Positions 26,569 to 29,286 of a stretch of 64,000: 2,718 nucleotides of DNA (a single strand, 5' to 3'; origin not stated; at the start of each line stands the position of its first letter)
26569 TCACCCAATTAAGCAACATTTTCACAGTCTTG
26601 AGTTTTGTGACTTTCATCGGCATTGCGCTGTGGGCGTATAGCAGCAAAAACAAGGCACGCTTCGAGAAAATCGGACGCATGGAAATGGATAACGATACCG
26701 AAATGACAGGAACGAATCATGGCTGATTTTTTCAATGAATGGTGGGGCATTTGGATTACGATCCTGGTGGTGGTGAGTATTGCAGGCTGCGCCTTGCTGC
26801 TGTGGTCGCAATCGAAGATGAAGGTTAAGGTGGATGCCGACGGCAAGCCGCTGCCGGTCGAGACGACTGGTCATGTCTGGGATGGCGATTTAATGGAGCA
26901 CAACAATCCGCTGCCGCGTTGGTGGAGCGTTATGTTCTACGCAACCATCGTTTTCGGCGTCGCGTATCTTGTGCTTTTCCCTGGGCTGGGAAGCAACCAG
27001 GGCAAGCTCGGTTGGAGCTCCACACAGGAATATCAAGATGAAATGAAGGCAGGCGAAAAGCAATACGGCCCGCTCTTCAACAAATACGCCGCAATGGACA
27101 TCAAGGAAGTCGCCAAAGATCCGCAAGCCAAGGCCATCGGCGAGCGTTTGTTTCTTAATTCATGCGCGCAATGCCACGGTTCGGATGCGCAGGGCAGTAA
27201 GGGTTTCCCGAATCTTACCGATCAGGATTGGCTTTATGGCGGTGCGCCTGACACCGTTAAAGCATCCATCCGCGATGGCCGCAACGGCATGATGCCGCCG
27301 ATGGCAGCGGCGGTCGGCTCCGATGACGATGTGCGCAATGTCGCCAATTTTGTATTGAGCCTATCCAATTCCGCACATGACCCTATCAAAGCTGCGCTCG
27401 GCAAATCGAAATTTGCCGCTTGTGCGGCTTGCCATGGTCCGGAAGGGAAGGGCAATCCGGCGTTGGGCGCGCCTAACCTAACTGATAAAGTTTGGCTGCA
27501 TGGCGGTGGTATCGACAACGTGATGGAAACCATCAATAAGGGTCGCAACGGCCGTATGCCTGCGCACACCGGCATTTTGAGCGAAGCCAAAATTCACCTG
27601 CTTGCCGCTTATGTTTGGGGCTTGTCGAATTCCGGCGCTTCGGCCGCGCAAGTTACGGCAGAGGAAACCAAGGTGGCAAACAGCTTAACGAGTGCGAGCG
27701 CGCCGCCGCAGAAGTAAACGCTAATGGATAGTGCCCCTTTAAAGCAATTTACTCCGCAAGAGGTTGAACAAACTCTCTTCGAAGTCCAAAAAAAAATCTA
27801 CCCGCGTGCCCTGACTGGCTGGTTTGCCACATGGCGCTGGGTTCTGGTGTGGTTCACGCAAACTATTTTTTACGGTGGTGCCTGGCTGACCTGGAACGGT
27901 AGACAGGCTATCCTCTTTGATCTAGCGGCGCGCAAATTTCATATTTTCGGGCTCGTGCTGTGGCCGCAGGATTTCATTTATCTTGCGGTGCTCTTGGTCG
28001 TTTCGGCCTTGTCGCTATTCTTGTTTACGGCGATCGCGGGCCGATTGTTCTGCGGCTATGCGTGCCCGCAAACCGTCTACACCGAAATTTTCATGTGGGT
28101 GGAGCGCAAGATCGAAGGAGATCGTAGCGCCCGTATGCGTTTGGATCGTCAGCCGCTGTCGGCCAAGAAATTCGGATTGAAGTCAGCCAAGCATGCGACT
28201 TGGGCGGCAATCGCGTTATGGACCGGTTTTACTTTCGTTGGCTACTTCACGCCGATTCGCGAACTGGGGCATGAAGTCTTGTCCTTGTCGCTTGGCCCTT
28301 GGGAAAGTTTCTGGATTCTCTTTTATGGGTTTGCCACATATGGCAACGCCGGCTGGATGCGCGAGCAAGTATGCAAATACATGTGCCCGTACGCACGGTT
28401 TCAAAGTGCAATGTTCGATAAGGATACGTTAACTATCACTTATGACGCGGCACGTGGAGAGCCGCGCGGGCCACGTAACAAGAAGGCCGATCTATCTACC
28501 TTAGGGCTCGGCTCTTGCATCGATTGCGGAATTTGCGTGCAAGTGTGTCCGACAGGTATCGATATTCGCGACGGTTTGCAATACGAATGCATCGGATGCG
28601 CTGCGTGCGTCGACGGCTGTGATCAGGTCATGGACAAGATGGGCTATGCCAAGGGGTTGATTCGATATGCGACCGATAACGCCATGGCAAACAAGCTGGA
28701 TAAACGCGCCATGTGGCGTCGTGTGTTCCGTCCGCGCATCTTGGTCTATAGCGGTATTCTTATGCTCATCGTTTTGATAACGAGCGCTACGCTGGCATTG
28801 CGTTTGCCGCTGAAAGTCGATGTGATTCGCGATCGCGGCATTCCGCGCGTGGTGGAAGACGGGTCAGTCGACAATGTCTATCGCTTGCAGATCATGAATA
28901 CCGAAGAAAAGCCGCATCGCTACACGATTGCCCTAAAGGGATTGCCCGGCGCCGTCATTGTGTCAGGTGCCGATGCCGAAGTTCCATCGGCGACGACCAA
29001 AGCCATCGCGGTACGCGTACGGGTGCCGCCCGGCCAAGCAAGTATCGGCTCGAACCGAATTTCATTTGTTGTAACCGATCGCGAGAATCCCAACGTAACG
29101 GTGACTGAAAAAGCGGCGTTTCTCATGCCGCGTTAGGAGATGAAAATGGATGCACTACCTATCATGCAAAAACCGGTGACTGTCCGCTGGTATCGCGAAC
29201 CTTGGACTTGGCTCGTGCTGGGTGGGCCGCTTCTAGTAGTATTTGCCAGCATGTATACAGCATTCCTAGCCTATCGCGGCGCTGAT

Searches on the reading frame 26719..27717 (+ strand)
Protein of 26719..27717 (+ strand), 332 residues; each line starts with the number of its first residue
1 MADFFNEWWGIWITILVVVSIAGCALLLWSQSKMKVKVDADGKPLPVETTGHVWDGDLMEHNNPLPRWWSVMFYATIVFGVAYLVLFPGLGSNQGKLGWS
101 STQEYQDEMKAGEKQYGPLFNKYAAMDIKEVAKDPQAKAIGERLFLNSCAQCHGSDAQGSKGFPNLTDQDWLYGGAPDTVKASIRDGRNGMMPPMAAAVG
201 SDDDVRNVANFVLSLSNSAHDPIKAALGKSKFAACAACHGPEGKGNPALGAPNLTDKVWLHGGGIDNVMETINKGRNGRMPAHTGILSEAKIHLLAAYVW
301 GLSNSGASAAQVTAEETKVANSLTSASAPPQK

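Call 33: search_protein_families(library=ncbifam, proteins=[window:26719-27717:+], max_evalue=1e-40)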
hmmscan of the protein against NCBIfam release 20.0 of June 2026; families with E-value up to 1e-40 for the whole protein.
window:26719-27717:+ (332 aa): 1 family
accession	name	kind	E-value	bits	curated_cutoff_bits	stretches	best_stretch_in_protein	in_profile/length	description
TIGR00782.1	ccoP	equivalog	3.1e-82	276.1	179.95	1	47-304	9-283/285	cytochrome-c oxidase, cbb3-type subunit III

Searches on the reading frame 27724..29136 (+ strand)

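Call 33: search_protein_families(library=ncbifam, proteins=[window:27724-29136:+], max_evalue=1e-40)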
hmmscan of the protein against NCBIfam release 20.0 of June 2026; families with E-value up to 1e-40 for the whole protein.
window:27724-29136:+ (470 aa): 1 family
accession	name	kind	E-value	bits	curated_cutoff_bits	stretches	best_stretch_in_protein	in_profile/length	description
TIGR02745.1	ccoG_rdxA_fixG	equivalog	1.9e-149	498.3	316.7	1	34-467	1-433/435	cytochrome c oxidase accessory protein CcoG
